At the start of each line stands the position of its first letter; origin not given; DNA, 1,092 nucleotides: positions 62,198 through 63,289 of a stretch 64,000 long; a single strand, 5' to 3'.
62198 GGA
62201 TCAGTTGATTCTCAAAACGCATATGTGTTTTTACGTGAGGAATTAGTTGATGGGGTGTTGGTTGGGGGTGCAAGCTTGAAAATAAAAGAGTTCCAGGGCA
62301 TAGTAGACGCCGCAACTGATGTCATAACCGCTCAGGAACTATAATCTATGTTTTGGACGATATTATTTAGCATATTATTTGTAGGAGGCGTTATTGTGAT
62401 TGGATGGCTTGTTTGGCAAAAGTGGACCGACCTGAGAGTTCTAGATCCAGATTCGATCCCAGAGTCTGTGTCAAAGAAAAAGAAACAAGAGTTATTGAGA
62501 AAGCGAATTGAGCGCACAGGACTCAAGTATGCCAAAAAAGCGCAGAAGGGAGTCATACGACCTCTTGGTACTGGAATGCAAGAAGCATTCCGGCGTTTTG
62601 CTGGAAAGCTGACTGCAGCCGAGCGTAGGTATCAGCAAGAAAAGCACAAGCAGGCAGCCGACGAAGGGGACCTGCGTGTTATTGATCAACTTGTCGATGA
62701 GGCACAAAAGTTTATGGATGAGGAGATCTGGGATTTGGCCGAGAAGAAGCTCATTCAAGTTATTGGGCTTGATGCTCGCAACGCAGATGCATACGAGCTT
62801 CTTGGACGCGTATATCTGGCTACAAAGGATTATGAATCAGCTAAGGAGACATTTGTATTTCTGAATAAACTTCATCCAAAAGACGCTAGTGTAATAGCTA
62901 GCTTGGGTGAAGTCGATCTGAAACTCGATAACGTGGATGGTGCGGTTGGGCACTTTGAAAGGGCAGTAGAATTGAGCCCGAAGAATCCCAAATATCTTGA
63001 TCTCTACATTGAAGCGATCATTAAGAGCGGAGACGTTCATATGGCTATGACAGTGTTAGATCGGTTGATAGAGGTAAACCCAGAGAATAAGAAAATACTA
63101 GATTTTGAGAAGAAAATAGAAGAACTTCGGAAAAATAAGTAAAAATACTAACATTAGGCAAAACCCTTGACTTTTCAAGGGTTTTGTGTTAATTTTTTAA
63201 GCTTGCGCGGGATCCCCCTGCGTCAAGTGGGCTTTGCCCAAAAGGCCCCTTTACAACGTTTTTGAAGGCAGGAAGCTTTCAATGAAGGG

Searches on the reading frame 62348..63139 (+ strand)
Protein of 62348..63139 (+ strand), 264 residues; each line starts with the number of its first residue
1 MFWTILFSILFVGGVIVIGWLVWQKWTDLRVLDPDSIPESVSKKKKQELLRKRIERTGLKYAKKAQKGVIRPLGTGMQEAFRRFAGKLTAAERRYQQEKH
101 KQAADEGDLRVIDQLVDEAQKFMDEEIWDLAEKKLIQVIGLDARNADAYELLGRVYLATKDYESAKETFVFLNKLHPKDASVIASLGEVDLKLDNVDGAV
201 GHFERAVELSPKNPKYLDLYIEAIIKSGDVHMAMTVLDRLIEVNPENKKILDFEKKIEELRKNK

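Call 101: search_protein_families(library=pfam, proteins=[window:62348-63139:+], max_evalue=0.0001)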
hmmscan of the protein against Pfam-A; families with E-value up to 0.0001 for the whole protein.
window:62348-63139:+ (264 aa): 13 families
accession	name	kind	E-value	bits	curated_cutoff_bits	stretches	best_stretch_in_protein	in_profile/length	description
PF23914.1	TPR_CcmH_CycH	-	4.1e-13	49.9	42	1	176-251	46-124/158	Cytochrome c-type biogenesis protein H TPR domain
PF14559.12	TPR_19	-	3.4e-11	43.7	25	0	129-180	8-59/68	Tetratricopeptide repeat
PF13428.12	TPR_14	-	2.7e-10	40.3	23.5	0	185-222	6-43/44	Tetratricopeptide repeat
PF07719.23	TPR_2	-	6.3e-10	38.8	27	0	185-213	6-34/34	Tetratricopeptide repeat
PF13181.12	TPR_8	-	5e-09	36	25.7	0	146-169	1-24/34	Tetratricopeptide repeat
PF13414.12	TPR_11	-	1.5e-07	31.4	26.8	0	131-158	13-40/42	TPR repeat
PF13432.12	TPR_16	-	1.8e-07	31.9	32.7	0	118-165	3-50/65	Tetratricopeptide repeat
PF12895.13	ANAPC3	-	1.6e-06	28.7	27.2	0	195-246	4-54/82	Anaphase-promoting complex, cyclosome, subunit 3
PF13424.12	TPR_12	-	1.8e-06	28.4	30.1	0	145-211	9-76/77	Tetratricopeptide repeat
PF13174.12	TPR_6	-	3.5e-06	27.7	26.3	0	147-178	1-32/33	Tetratricopeptide repeat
PF13431.12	TPR_17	-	4.3e-06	27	24.4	0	142-166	9-33/34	Tetratricopeptide repeat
PF00515.34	TPR_1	-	1.4e-05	25.2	27.8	0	191-213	12-34/34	Tetratricopeptide repeat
PF13176.12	TPR_7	-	2.5e-05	24.4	27.9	0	148-165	1-18/36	Tetratricopeptide repeat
